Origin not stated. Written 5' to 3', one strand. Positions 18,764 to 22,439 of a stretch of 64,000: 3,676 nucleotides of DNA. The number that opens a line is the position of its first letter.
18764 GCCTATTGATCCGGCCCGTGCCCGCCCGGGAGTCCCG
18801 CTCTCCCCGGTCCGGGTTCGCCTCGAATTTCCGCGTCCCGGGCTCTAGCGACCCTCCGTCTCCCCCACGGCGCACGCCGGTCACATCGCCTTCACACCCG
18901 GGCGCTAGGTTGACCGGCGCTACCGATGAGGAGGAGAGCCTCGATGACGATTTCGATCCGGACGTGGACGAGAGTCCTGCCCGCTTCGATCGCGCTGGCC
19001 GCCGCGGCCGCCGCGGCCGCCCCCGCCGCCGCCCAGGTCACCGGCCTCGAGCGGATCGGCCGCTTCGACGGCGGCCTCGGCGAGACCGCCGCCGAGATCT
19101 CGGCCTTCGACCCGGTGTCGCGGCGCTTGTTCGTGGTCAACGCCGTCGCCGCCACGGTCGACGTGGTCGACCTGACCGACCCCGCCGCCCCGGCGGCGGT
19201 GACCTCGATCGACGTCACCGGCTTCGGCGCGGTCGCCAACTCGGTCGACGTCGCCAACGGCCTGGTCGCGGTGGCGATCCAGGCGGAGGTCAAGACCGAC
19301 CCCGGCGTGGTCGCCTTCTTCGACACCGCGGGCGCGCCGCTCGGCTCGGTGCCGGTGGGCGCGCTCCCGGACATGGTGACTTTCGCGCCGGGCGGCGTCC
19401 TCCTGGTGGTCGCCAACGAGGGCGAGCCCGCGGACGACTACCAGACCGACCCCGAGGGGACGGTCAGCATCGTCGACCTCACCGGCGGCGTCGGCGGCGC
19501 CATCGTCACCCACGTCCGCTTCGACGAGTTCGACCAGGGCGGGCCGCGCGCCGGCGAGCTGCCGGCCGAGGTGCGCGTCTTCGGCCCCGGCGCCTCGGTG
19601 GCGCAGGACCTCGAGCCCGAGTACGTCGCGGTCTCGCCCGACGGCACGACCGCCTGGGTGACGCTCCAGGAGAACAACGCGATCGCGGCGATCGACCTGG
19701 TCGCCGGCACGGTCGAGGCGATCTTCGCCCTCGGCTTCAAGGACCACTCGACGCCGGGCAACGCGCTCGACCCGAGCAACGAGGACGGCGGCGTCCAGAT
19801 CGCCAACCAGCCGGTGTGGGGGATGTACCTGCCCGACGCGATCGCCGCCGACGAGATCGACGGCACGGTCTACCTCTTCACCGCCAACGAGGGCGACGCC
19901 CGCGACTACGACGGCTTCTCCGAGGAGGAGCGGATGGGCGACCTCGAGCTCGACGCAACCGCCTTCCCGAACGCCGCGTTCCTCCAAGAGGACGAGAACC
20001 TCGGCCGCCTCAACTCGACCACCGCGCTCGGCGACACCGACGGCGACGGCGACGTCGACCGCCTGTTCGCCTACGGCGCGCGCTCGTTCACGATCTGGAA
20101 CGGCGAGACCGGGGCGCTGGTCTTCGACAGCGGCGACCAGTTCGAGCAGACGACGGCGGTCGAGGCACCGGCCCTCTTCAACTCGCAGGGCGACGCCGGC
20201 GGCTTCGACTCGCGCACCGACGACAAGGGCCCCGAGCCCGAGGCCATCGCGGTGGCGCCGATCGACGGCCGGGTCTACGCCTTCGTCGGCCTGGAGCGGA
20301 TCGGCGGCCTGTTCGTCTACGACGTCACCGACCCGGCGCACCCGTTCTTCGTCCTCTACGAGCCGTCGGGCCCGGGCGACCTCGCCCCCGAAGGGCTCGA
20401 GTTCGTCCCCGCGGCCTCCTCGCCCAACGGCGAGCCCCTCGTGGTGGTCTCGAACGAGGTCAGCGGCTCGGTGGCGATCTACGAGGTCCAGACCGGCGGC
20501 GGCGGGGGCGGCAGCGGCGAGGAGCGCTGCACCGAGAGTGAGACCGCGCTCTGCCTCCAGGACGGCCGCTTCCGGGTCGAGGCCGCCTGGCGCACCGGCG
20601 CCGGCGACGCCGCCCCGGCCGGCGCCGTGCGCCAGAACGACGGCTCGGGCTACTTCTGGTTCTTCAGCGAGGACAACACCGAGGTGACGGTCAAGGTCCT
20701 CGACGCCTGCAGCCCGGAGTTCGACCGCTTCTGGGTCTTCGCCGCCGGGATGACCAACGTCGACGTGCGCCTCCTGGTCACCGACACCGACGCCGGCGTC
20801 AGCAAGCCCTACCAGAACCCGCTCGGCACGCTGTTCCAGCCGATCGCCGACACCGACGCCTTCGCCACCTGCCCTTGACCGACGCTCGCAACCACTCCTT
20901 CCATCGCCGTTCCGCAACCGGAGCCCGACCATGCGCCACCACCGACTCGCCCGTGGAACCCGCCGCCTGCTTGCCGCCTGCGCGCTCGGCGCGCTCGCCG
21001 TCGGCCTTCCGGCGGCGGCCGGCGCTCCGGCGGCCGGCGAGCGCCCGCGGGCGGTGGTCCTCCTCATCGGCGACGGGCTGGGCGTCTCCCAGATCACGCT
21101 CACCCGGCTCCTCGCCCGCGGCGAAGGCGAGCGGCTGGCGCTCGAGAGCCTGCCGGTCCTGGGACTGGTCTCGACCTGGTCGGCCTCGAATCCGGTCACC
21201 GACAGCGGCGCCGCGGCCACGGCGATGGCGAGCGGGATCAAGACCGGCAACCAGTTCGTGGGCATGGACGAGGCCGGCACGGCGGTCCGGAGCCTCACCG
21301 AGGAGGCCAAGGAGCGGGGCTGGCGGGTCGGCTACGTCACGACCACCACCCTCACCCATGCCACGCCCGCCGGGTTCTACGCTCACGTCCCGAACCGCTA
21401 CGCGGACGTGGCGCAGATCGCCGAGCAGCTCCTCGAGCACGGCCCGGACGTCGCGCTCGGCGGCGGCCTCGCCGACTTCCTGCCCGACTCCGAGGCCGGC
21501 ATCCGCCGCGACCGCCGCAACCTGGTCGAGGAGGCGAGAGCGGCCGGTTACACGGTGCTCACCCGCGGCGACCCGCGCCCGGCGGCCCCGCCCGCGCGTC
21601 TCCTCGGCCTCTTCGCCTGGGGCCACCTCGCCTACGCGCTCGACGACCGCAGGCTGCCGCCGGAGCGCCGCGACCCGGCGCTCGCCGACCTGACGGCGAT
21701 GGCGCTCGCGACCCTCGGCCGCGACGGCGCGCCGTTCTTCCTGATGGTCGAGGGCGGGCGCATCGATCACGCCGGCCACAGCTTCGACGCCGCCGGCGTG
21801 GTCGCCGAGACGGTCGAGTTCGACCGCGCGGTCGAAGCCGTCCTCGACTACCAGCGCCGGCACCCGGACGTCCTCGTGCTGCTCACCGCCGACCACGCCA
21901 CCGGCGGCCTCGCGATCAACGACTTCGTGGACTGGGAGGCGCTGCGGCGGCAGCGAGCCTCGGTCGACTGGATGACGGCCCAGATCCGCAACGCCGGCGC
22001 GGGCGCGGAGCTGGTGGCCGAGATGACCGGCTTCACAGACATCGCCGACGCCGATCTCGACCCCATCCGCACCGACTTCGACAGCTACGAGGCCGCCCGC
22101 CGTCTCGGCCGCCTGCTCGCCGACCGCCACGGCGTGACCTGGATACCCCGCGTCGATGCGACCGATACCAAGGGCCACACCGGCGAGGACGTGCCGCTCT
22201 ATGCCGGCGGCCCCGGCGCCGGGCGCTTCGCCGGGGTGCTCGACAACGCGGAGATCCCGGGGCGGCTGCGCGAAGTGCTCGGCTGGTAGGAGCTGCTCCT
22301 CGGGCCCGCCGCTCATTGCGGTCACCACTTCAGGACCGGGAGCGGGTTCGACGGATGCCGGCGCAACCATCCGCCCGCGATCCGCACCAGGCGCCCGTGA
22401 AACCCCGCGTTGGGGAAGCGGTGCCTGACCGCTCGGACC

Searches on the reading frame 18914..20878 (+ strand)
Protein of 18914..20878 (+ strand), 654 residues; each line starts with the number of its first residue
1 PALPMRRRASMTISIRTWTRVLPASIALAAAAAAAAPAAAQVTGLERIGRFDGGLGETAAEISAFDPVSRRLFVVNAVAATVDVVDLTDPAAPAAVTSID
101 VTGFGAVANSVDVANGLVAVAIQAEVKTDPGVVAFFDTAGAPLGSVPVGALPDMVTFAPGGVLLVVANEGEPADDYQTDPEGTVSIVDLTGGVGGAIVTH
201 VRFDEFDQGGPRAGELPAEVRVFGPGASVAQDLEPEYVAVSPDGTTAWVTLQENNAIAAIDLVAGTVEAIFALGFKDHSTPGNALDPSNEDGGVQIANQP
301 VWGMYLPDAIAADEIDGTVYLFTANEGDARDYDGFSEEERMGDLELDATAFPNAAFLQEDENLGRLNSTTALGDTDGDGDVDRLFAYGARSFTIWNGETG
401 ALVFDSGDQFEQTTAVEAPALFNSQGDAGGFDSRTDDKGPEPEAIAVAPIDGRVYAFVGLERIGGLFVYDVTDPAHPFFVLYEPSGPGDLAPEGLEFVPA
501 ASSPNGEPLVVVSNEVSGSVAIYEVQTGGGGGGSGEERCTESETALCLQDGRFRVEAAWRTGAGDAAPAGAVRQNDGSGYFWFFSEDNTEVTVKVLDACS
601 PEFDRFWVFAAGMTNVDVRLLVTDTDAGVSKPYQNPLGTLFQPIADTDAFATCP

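Call 30: search_protein_families(library=pfam, proteins=[window:18914-20878:+], max_evalue=0.001)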
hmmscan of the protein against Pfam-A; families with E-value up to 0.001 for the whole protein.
window:18914-20878:+ (654 aa): 1 family
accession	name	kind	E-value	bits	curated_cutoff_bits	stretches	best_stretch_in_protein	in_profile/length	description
PF22494.2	choice_anch_I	-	6.6e-138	461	32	1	59-525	14-489/489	Choice-of-anchor I domain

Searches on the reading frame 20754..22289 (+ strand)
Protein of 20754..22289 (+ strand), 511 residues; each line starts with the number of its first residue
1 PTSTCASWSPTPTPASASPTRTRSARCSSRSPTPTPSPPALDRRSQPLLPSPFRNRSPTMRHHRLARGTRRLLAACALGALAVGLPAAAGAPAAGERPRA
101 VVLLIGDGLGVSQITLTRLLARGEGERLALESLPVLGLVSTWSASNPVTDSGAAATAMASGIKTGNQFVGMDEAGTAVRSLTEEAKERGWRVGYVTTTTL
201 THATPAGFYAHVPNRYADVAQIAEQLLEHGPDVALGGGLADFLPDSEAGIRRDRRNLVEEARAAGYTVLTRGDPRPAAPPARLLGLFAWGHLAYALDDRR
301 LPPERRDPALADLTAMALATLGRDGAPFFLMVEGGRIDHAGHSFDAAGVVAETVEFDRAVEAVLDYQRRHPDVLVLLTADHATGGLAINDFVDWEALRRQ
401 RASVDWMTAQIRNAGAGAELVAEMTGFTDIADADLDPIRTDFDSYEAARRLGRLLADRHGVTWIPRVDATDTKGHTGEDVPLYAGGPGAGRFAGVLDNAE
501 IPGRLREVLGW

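Call 30: search_protein_families(library=pfam, proteins=[window:20754-22289:+], max_evalue=0.001)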
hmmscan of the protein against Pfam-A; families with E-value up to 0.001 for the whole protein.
window:20754-22289:+ (511 aa): 3 families
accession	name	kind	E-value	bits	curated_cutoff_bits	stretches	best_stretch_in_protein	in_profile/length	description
PF00245.25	Alk_phosphatase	-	1e-81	275.5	24.4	1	99-508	2-420/423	Alkaline phosphatase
PF01676.23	Metalloenzyme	-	1.3e-05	25.3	24.3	1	330-383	150-202/252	Metalloenzyme superfamily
PF02775.26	TPP_enzyme_C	-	0.0005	20.3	21.9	0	62-108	11-56/151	Thiamine pyrophosphate enzyme, C-terminal TPP binding domain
